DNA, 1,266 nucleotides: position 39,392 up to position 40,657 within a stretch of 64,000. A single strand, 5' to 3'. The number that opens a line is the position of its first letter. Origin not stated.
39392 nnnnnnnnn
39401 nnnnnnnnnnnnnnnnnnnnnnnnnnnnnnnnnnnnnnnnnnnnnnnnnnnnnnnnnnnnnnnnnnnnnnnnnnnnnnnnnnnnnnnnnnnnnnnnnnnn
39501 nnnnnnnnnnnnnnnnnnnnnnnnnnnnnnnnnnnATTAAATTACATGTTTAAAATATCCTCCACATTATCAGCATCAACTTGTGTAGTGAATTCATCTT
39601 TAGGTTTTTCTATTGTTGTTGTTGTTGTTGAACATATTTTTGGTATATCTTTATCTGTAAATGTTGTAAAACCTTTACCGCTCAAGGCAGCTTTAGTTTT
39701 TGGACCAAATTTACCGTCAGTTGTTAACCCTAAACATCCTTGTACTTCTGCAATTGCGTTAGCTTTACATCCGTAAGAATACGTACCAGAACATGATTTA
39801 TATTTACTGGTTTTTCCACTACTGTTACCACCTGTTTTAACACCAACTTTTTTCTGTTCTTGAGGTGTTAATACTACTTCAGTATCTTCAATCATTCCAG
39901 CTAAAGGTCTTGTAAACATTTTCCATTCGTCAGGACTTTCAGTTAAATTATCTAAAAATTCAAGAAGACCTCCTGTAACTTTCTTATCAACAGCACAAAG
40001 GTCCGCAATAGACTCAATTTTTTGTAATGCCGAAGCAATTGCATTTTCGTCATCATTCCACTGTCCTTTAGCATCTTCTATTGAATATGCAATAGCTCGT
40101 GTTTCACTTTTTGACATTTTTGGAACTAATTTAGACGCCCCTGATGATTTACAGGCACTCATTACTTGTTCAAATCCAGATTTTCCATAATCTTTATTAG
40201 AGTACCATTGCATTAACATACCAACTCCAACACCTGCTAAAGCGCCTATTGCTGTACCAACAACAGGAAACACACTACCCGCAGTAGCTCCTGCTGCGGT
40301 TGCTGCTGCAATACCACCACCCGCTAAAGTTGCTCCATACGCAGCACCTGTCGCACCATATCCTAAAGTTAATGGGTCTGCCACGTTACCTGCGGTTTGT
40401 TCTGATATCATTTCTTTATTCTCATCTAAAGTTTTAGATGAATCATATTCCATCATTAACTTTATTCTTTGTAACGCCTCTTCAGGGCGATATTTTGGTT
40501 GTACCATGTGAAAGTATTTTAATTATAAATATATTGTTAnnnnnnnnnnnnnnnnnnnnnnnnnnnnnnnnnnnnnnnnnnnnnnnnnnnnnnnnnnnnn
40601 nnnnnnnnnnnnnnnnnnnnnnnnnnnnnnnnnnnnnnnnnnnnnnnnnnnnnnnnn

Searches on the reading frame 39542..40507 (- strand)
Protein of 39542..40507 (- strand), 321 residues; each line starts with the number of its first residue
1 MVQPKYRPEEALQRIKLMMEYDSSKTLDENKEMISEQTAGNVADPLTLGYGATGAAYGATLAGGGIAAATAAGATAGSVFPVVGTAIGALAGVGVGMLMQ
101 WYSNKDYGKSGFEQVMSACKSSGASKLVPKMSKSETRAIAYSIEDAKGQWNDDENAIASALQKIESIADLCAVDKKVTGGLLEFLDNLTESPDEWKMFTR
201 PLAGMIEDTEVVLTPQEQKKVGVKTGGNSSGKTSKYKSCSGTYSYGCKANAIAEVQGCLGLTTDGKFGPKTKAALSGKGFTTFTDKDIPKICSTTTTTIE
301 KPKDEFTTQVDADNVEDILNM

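Call 5: search_protein_families(library=pfam, proteins=[window:39542-40507:-], max_evalue=0.1)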
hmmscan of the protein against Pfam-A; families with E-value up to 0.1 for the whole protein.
window:39542-40507:- (321 aa): 1 family
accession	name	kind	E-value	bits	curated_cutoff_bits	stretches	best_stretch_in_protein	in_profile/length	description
PF01471.23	PG_binding_1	-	0.039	14.6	23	1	250-275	32-57/57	Putative peptidoglycan binding domain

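Call 85: search_protein_families(library=phrogs, proteins=[window:39542-40507:-], max_evalue=0.001)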
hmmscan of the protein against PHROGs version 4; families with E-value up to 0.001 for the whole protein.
window:39542-40507:- (321 aa): 2 families
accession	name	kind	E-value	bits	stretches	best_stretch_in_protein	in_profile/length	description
phrog_1224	-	head and packaging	7e-05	23.2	0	249-291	38-82/438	endolysin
phrog_1047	-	tail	8.4e-05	21.8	1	52-153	852-948/1251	tail associated lysin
